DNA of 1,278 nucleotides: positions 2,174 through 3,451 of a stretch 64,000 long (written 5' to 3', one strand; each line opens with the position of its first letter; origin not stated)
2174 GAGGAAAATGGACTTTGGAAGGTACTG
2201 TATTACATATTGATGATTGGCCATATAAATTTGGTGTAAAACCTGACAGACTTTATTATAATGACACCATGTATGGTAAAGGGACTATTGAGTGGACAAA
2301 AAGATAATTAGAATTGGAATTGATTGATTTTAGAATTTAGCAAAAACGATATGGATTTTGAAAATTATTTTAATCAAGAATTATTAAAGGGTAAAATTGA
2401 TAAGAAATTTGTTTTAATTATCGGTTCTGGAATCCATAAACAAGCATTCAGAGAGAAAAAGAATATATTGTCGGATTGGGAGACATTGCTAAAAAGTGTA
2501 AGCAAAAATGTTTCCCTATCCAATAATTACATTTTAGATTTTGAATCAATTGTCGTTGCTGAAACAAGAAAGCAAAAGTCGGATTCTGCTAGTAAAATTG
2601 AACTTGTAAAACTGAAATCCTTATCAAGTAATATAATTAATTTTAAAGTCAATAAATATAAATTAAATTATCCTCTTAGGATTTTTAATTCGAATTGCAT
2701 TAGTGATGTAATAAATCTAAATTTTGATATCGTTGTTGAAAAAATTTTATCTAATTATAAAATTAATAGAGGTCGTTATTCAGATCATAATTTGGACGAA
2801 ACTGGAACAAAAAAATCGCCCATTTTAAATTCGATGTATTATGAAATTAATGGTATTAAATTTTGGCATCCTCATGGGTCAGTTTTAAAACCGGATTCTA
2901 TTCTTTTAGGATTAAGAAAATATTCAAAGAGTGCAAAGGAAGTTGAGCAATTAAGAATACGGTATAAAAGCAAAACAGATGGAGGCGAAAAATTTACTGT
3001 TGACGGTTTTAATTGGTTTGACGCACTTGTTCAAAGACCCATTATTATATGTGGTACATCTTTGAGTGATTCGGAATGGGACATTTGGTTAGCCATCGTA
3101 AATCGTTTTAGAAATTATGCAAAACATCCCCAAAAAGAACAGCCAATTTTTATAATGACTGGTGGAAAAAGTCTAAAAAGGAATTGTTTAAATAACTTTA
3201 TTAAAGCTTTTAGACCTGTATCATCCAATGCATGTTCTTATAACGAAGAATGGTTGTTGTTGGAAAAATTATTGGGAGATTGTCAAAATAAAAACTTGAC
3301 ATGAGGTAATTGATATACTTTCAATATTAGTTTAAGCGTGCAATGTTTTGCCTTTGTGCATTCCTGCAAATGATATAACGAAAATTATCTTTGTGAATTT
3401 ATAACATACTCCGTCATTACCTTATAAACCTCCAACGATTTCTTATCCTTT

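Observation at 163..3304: Candidate undescribed conflict/defence locus: a stand-alone SIR2_2-like protein plus a lipoprotein, linked by a shared leader to two membrane-hairpin/coiled-coil gene pairs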

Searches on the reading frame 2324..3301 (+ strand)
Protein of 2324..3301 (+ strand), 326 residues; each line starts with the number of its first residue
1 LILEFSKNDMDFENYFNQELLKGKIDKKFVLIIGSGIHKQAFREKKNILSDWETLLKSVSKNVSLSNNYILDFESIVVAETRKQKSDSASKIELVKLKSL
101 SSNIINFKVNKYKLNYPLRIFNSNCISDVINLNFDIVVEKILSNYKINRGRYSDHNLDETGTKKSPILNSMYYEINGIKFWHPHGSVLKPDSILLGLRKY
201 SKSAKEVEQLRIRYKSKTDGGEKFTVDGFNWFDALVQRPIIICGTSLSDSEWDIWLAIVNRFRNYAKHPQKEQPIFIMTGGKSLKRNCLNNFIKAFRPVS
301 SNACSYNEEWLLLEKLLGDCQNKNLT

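Call 6: search_protein_families(library=pfam, proteins=[window:2324-3301:+], max_evalue=1)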
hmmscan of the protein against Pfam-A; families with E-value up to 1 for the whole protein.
window:2324-3301:+ (326 aa): 3 families
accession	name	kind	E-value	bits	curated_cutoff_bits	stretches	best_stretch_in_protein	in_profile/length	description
PF13289.12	SIR2_2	-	1.7e-07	31.9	24.5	1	129-280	3-122/141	SIR2-like domain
PF14253.11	AbiH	-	2e-05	25.3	30.9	1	147-263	162-250/260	Bacteriophage abortive infection AbiH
PF23431.1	BROMI_N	-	0.026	15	25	1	2-69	29-96/127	Broad-minded protein N-terminal domain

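Call 7: search_protein_families(library=padloc, proteins=[window:2324-3301:+], max_evalue=1)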
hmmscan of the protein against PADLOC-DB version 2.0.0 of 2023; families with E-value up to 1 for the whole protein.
window:2324-3301:+ (326 aa): 0 families

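Call 9: find_homologous_proteins(query=window:2324-3301:+, max_evalue=0.001)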
Query window:2324-3301:+ (326 aa): 65 proteins with E <= 0.001 among 2136 candidates.
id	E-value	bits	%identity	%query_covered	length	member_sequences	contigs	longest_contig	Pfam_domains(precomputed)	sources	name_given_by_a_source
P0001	5.4e-208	708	100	97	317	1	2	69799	PF13289.13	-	-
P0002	7.9e-186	635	90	97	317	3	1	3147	PF13289.13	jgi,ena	jgi:hypothetical protein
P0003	1.2e-160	552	79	97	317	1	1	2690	PF13289.13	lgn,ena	-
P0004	6.7e-86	307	46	94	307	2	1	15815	PF13289.13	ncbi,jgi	jgi:hypothetical protein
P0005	1.4e-79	286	48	89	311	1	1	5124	-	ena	-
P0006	8.4e-78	280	47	94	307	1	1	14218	-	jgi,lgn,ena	-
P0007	2.9e-75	272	45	89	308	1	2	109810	PF13289.13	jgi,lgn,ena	jgi:hypothetical protein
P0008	1.5e-73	266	45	90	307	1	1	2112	PF13289.13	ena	-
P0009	5.8e-71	258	43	90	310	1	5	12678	PF13289.13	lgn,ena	-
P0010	1.3e-67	246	43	89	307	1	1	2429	PF13289.13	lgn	-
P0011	2.6e-62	229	43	94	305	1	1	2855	PF13289.13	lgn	-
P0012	1.8e-61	226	40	90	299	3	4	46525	PF13289.13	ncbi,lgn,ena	-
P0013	8.6e-57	211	42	94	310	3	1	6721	PF13289.13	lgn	-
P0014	1.0e-55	207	41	95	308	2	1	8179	-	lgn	-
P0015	4.1e-55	205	43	89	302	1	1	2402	PF13289.13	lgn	-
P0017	5.4e-53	198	37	95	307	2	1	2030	PF13289.13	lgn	-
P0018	5.5e-53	198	41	94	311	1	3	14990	PF13289.13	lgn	-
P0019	6.0e-52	195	40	89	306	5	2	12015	PF13289.13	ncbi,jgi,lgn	jgi:hypothetical protein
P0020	7.0e-52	195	38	95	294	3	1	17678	PF13289.13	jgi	jgi:hypothetical protein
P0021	3.0e-51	193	39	90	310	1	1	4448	PF13289.13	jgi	jgi:hypothetical protein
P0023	3.0e-50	189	41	89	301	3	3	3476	PF13289.13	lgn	-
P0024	3.7e-49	186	38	95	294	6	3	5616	PF13289.13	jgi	-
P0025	5.6e-49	185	37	95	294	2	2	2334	PF13289.13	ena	-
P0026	7.1e-48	182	36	95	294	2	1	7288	PF13289.13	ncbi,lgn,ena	-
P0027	9.9e-48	181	39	95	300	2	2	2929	PF13289.13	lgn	-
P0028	4.3e-47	179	36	90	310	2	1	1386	PF13289.13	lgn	-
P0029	8.7e-47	178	37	91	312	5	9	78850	PF13289.13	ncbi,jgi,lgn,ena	jgi:hypothetical protein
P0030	2.5e-45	173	37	97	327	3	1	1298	PF13289.13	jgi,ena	jgi:hypothetical protein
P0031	3.8e-45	173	37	90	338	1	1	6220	PF13289.13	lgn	-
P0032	1.9e-44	170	37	90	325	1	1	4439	PF13289.13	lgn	-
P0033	2.9e-44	170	38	97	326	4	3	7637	PF13289.13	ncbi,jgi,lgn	jgi:hypothetical protein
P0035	2.4e-41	160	36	95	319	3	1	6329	PF13289.13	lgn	-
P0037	4.5e-41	159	36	94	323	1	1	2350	PF13289.13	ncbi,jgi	jgi:hypothetical protein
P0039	4.5e-40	156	35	92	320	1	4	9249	PF13289.13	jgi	jgi:hypothetical protein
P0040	6.3e-40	156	40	78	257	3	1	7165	PF13289.13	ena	-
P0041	1.3e-39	154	35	94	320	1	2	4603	PF13289.13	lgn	-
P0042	2.8e-39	153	37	77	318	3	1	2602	PF13289.13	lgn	-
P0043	3.8e-39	153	34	89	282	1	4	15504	PF13289.13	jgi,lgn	jgi:hypothetical protein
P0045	9.3e-38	148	36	89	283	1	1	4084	PF13289.13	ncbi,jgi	jgi:hypothetical protein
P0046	3.5e-37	147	34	92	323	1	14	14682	PF13289.13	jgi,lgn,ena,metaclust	jgi:hypothetical protein|metaclust:\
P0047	4.7e-37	146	35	92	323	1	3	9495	PF13289.13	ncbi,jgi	jgi:hypothetical protein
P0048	6.6e-37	146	36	89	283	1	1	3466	PF13289.13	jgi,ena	-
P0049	8.3e-37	145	34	92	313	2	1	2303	PF13289.13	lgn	-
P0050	2.0e-36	144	35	95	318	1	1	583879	PF13289.13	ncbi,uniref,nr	ncbi:hypothetical protein EOJ36_03895 [Sandaracinomonas limnophila]|uniref:Uncharacterized protein n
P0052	2.6e-36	144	33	94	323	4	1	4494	PF13289.13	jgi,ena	jgi:hypothetical protein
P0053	6.7e-36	142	34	86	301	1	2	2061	PF13289.13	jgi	-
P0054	1.4e-34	138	34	91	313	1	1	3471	PF13289.13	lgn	-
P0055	3.0e-33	134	34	94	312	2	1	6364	PF13289.13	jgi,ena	jgi:hypothetical protein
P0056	1.7e-32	131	35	89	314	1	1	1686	PF13289.13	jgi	jgi:hypothetical protein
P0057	1.5e-31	128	33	79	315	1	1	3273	PF13289.13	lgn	-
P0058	1.9e-30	124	34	74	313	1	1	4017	PF13289.13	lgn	-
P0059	2.2e-30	124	32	90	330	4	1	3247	PF13289.13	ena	-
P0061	2.8e-26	111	40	49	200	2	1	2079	PF13289.13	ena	-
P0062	5.9e-14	70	24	77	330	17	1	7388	-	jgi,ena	jgi:hypothetical protein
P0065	3.0e-7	48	26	87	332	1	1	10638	-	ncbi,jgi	jgi:hypothetical protein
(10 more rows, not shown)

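Call 11: find_encoding_contigs(protein=P0004, flank=6000, max_places=3)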
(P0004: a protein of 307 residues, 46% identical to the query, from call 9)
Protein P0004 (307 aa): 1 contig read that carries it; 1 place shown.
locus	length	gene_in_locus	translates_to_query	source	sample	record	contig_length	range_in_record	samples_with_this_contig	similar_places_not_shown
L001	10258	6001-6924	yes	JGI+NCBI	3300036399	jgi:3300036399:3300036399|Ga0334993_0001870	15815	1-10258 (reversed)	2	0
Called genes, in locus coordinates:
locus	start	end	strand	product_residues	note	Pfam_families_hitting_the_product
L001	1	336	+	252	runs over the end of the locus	PF04377:ATE_C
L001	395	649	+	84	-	-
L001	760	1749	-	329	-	PF01118:Semialdhyde_dh, PF02774:Semialdhyde_dhC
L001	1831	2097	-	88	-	-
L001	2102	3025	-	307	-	PF00294:PfkB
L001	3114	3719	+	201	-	PF01300:Sua5_yciO_yrdC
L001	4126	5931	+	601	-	PF26696:PTL_trimer, PF09603:Fib_succ_major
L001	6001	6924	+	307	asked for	PF13289:SIR2_2 (weak)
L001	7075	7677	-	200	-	PF01351:RNase_HII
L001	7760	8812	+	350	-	PF02628:COX15-CtaA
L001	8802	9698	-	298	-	PF00781:DAGK_cat, PF19279:YegS_C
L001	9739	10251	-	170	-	-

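Call 12: find_encoding_contigs(protein=P0007, flank=6000, max_places=3)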
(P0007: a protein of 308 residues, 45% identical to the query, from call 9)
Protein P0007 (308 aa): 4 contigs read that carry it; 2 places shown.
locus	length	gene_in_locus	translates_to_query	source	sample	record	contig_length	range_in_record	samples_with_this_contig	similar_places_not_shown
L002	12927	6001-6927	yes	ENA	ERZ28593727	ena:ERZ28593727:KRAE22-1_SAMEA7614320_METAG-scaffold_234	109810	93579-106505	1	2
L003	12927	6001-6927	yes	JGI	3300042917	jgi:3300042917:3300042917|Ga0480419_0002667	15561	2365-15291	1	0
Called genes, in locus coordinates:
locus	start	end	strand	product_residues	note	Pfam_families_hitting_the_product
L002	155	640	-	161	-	-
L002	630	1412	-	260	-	-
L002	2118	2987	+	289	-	PF19672:DUF6175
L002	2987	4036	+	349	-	-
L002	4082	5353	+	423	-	-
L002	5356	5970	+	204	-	-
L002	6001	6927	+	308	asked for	PF13289:SIR2_2 (weak)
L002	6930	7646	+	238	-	-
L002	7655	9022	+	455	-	-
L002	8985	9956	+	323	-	PF13289:SIR2_2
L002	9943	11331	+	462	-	PF07603:Lcl_C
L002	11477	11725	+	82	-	-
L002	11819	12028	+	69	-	-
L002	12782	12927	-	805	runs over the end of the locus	PF13620:CarboxypepD_reg (weak), PF13715:CarbopepD_reg_2, PF18939:DUF5686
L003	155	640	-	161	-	-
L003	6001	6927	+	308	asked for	PF13289:SIR2_2 (weak)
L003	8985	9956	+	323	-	PF13289:SIR2_2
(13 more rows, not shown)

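Call 14: find_related_loci(query=A1, collection=genome_contigs, flank=8000)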
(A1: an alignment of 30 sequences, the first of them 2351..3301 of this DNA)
Query A1 (317 aa) in genome_contigs; peptide patterns used: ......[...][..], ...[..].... (x = any residue, [..] = any of these).
106 stretches matched a pattern; 31 encode a relative of the query (tblastn E <= 1e-3); 31 distinct loci.
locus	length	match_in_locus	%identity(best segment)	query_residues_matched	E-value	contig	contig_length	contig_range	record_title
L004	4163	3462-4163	82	1-234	9e-126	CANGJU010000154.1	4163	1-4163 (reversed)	MAG: Bacteroidetes bacterium isolate Jr-28jun17-226 genome assembly, contig: Jr-28jun17-C33988, whole genome shotgun seq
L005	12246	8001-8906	46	2-308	2e-91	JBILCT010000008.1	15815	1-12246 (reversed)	MAG: Ferruginibacter sp. isolate ME2016-06-30_3300036399_group7_bin192 Rohwer_bin474_scaffold_1942_c1, whole genome shot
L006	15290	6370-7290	44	1-309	3e-78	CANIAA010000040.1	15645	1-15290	MAG: Flavobacteriales bacterium isolate RE-27jun17-66 genome assembly, contig: RE-27jun17-C2751, whole genome shotgun se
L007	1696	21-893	40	17-308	6e-61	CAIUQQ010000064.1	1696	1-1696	MAG: uncultured Bacteroidetes bacterium isolate Ja1-D2_bin-1996 genome assembly, contig: bin-1996:064/414, whole genome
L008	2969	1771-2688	39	13-308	7e-59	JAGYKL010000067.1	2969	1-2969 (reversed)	MAG: Bacteroidia bacterium isolate M30B66 67, whole genome shotgun sequence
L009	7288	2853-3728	36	1-309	1e-54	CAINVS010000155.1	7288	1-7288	MAG: uncultured Bacteroidetes bacterium isolate Ja_bin-6113 genome assembly, contig: bin-6113:155/721, whole genome shot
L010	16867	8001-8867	36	17-308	9e-50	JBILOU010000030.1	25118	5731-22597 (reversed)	MAG: Flavobacteriales bacterium isolate ME2017-11-03_3300044655_group7_bin89 Rohwer_bin974_scaffold_911_c1, whole genome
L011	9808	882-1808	34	10-309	8e-48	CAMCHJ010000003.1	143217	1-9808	MAG: Chitinophaga pinensis isolate MiH-16apr19-169 genome assembly, contig: MiH-16apr19-C98, whole genome shotgun sequen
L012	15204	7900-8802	34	19-308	1e-45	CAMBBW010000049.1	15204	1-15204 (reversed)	MAG: Lishizhenia tianjinensis isolate MoE-02may19-191 genome assembly, contig: MoE-02may19-C6459, whole genome shotgun s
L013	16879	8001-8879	34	17-308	1e-44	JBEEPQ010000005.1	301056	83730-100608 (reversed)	MAG: Bacteroidota bacterium isolate eastforkpoplarcreek_2019_sw_WHONDRS-S19S_0039_A_bin.41 scaffold_0000012, whole genom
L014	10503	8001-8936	34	19-317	3e-44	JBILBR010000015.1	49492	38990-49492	MAG: Crocinitomicaceae bacterium isolate ME2016-06-08_3300042307_group7_bin141 Rohwer_bin776_scaffold_138_c1, whole geno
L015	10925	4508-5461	33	8-310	5e-41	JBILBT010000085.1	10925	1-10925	MAG: Crocinitomicaceae bacterium isolate ME2016-06-08_3300042307_group7_bin17 Rohwer_bin695_scaffold_2810_c1, whole geno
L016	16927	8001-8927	36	3-308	1e-40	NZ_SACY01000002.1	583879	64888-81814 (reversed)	Sandaracinomonas limnophila strain FSY-15 NODE_2_length, whole genome shotgun sequence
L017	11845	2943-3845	34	1-308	3e-40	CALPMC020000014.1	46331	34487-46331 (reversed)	MAG: Chitinophaga pinensis isolate HRS-ES8-bin-107 genome assembly, contig: HRS-ES8-C112, whole genome shotgun sequence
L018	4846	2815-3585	35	19-269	6e-40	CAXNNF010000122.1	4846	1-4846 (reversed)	MAG: Bacteroidia bacterium isolate AE-03may19-119 genome assembly, contig: AE-03may19-C38622, whole genome shotgun seque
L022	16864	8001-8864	32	15-308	4e-36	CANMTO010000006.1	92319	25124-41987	MAG: Flavobacteriales bacterium isolate ZE-Jul18-71 genome assembly, contig: ZE-Jul18-C75, whole genome shotgun sequence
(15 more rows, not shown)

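Call 23: search_protein_families(library=pfam, proteins=[L016:4551-5501:+, L016:5501-6544:+, L016:6547-7980:+, L016:8935-9645:+, L016:9654-11021:+, L022:5180-5743:+, L022:5749-7962:+, L022:8878-9240:+, L012:8819-11593:+, L012:11600-13228:+], max_evalue=0.01)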
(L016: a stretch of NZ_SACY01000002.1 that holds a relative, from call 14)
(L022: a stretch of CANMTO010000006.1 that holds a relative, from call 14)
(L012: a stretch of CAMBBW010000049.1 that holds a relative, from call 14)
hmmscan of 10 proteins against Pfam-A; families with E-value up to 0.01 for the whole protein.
L016:4551-5501:+ (317 aa): 1 family
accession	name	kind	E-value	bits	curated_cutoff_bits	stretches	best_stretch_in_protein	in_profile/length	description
PF19672.4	DUF6175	-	1.2e-102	343.4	23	1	25-315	1-293/293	Family of unknown function (DUF6175)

L016:5501-6544:+ (348 aa): 1 family
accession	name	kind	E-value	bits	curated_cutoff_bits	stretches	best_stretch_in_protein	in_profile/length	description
PF20149.4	DUF6532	-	0.0021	18.4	24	0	149-210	85-142/194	Domain of unknown function (DUF6532)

L016:6547-7980:+ (478 aa): 1 family
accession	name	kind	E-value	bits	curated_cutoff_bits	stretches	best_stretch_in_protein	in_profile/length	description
PF07603.17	Lcl_C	-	4.3e-12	46.8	34.9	1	378-465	21-109/117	Lcl C-terminal domain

L016:8935-9645:+ (237 aa): 0 families

L016:9654-11021:+ (456 aa): 0 families

L022:5180-5743:+ (188 aa): 1 family
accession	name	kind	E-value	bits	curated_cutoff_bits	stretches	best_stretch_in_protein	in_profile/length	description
PF18962.6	Por_Secre_tail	-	1e-07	32.6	27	1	111-180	1-70/75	Secretion system C-terminal sorting domain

L022:5749-7962:+ (738 aa): 7 families
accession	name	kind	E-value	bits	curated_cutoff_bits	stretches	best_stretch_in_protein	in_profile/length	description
PF23657.1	DUF7151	-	1.4e-18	67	27.2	1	339-386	1-46/46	Domain of unknown function (DUF7151)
PF01391.23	Collagen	-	3.7e-15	55.9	27.2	3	189-244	4-59/60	Collagen triple helix repeat (20 copies)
PF00041.27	fn3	-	1.1e-05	26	25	1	486-519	39-74/84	Fibronectin type III domain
PF16974.11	NAR2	-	4.9e-05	23.4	26.6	0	494-523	93-124/142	High-affinity nitrate transporter accessory, Ig-like domain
PF25059.1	FN3_DSCAM-DSCAML_C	-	0.0017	19.1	39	0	492-528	43-79/89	DSCAM/DSCAML C-terminal Fn3-like domain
PF16656.11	Pur_ac_phosph_N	-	0.0089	17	30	0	493-525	60-89/93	Purple acid Phosphatase, N-terminal domain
PF17964.7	Big_10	-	0.0099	16.5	22.9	0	500-532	48-80/164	Bacterial Ig domain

L022:8878-9240:+ (121 aa): 0 families

L012:8819-11593:+ (925 aa): 5 families
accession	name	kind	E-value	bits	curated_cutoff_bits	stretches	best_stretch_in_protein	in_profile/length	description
PF13385.13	Laminin_G_3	-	6.9e-27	94.9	27.6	2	407-544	16-150/151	Concanavalin A-like lectin/glucanases superfamily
PF13585.12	CHU_C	-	1.5e-22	79.9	27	1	842-922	2-85/86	CHU_C Type IX secretion signal domain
PF02973.23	Sialidase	-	0.00071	19.6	26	0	203-233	153-182/189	Sialidase, N-terminal domain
PF00354.24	Pentaxin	-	0.0025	18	25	0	211-249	142-180/194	Pentaxin family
PF19081.6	Ig_7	-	0.0036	18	27.3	0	258-311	27-80/84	Ig-like domain CHU_C associated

L012:11600-13228:+ (543 aa): 4 families
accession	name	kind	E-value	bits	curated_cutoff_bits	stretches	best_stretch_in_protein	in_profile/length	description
PF11751.14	PorP_SprF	-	1.9e-69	234.7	22.3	1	18-292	2-273/273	Type IX secretion system membrane protein PorP/SprF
PF00691.25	OmpA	-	8.9e-23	80.9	27.2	1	440-534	2-98/98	OmpA family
PF02412.23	TSP_3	-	9.4e-12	44.8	25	1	394-412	14-32/36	Thrombospondin type 3 repeat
PF05359.17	DUF748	-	0.00019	20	50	0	435-484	878-927/1037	Domain of Unknown Function (DUF748)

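Call 38: predict_structure(alignment_id=A1)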
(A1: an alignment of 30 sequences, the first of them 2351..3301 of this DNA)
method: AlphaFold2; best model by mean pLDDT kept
length: 317 residues; sequences in the alignment: 30
mean_pLDDT: 88.5   pTM: 0.89
mean pLDDT of the five models: 88.5, 87.7, 87.5, 87.4, 86.7
residues with pLDDT >= 90: 208; 70-90: 87; 50-70: 12; < 50: 10
segments of 3 or more residues with pLDDT < 50: 277-281, 313-317
pLDDT, mean of each block of 10 residues (from residue 1): 87 81 96 94 94 89 94 94 96 95 92 95 95 91 90 88 95 96 91 91 89 69 94 85 89 91 92 62 72 88 93 53
secondary structure, 60 per line:
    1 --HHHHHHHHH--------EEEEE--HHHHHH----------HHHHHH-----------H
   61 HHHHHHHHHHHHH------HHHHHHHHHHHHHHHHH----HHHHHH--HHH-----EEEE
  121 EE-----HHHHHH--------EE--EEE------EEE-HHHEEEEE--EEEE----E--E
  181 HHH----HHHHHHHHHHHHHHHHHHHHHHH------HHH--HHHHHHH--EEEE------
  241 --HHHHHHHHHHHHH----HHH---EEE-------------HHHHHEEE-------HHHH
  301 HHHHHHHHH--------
elements in order: H3-11 E20-24 H27-32 H43-48 H60-73 H80-96 H101-106 E117-122 H128-133 E146-148 E155-157 E162-166 E169-172 H188-210 H222-228 E231-234 H243-255 E266-268 H282-286 E287-289 H297-309

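Call 40: search_solved_structures(query=A1, max_evalue=10, show_alignments=2)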
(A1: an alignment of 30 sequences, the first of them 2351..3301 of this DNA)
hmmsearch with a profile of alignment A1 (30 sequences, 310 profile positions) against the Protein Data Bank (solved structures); distinct sequences matched with E-value up to 10: 4.
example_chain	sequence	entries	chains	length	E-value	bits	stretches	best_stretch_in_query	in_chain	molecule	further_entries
9r3e_B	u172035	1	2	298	3.7e-05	26.3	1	15-214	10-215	Protein FAM118B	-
9r0p_B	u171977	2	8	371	7.1e-05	25.4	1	15-214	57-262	Protein FAM118B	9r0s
1aj3_A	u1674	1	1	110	0.25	13.7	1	183-214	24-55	ALPHA SPECTRIN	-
5m6s_A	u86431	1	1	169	0.97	11.8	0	183-214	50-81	spectrin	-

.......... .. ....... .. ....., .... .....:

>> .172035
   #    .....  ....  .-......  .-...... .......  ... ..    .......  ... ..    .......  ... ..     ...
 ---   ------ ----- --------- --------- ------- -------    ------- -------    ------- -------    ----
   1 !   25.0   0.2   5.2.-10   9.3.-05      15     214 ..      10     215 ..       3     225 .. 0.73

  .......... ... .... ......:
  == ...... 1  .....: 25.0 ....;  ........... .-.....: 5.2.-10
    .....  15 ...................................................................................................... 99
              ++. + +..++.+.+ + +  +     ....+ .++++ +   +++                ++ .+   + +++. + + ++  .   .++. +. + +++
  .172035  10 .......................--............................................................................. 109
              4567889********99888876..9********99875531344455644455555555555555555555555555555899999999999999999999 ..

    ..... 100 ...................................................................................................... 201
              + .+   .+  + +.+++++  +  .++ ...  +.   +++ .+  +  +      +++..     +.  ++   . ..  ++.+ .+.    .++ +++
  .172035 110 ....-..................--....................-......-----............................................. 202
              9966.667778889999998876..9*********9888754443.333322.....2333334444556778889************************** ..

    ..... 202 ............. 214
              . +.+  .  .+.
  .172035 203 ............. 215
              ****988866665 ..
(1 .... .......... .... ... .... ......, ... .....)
